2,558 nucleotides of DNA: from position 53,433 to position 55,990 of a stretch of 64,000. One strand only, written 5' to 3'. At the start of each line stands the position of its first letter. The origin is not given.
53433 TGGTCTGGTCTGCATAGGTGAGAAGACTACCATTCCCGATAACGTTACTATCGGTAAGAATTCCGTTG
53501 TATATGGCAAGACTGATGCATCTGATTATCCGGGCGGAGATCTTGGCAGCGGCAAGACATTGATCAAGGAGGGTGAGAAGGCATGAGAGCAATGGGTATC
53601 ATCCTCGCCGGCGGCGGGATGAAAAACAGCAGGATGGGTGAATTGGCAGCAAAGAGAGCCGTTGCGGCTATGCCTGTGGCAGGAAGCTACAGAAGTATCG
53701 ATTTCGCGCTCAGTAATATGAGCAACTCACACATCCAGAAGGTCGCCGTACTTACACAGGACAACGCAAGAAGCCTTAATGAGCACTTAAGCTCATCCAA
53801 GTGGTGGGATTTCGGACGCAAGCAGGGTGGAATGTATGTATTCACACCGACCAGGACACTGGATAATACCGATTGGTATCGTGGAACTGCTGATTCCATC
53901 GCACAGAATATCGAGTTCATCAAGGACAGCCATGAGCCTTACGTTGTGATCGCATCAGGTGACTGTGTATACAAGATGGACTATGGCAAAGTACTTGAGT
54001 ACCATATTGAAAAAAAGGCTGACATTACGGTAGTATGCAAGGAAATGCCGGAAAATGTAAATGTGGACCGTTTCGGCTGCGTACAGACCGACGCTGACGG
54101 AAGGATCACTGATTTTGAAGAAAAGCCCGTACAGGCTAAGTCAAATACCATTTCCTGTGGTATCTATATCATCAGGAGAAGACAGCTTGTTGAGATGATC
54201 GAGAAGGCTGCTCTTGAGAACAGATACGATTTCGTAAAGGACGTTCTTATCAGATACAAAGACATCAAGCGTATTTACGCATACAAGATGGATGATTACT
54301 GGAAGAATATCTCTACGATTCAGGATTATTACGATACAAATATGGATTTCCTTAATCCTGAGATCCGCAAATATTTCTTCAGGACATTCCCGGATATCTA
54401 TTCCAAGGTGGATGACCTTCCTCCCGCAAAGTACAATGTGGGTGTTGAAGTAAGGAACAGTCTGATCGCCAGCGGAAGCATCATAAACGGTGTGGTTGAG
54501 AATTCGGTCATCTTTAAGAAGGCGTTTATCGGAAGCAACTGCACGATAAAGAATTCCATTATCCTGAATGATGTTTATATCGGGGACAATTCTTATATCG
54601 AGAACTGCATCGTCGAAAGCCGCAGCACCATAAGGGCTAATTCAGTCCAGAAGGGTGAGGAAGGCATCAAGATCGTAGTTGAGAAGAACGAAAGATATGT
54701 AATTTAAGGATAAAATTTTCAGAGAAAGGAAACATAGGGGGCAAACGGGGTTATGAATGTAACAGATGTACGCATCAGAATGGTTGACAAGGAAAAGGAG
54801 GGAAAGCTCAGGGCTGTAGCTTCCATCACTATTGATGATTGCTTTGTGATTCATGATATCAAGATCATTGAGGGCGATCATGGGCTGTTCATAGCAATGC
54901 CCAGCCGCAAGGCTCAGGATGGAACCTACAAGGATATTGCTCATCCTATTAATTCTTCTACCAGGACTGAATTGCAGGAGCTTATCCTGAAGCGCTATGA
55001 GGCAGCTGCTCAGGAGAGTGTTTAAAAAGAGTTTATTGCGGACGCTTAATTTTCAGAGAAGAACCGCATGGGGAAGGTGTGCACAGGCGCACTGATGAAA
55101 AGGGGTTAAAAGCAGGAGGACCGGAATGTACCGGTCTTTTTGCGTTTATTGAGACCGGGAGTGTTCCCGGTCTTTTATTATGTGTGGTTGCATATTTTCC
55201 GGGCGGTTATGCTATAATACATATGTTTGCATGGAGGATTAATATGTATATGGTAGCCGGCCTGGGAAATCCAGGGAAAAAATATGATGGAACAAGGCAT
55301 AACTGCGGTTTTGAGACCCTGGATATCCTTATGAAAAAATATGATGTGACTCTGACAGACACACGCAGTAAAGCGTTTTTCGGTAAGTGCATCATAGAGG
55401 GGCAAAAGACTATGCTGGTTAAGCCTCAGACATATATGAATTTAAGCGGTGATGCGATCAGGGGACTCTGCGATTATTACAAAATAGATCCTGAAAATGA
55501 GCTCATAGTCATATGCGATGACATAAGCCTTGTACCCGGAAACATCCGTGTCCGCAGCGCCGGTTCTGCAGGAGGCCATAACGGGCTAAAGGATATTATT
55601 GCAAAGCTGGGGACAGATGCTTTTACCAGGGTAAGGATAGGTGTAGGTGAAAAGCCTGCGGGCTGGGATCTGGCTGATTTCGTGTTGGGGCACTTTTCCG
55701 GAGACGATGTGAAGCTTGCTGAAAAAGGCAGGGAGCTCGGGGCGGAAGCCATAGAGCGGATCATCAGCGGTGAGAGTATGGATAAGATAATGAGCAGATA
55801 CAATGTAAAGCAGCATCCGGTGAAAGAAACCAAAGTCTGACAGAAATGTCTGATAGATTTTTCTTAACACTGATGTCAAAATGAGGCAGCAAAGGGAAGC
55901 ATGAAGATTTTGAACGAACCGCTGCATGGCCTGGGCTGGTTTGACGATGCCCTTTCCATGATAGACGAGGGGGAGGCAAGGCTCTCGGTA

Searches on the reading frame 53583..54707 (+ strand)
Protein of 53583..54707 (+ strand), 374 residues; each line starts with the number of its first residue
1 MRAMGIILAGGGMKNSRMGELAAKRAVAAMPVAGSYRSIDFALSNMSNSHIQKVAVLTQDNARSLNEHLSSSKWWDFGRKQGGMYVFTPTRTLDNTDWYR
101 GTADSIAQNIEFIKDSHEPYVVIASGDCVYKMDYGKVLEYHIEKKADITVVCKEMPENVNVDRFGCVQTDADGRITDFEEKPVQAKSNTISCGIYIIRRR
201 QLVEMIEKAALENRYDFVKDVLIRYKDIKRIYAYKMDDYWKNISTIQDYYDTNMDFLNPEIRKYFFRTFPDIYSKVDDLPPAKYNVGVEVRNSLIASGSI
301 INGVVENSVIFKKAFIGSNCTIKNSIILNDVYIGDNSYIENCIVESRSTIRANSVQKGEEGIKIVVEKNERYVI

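Call 75: search_protein_families(library=pfam, proteins=[window:53583-54707:+], max_evalue=0.001)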
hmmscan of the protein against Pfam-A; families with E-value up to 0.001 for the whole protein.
window:53583-54707:+ (374 aa): 6 families
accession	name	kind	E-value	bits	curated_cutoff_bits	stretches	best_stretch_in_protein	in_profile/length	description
PF00483.29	NTP_transferase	-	2.7e-41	142.2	21.2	1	5-256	2-242/245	Nucleotidyl transferase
PF24894.1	Hexapep_GlmU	-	6.5e-13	49.1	23.3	1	288-353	14-80/104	GlmU-like, C-terminal hexapeptide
PF25084.1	LbH_EIF2B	-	9.4e-10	38.9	54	1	291-355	20-86/105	EIF2B subunit epsilon LbH domain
PF00132.30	Hexapep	-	3.6e-08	33.2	27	2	314-342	2-31/36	Bacterial transferase hexapeptide (six repeats)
PF25247.1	LbH_GLGC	-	2.9e-07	30.9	27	1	279-328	3-52/135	GLGC left-handed parallel beta-helix domain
PF12804.13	NTP_transf_3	-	2.7e-05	24.9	27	1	5-154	1-124/160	MobA-like NTP transferase domain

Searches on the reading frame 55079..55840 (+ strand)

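Call 75: search_protein_families(library=pfam, proteins=[window:55079-55840:+], max_evalue=0.001)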
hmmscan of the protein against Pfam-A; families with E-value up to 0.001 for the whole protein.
window:55079-55840:+ (253 aa): 1 family
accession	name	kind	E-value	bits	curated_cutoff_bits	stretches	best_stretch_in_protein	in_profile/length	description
PF01195.25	Pept_tRNA_hydro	-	1.5e-63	214.4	27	1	58-242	1-183/183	Peptidyl-tRNA hydrolase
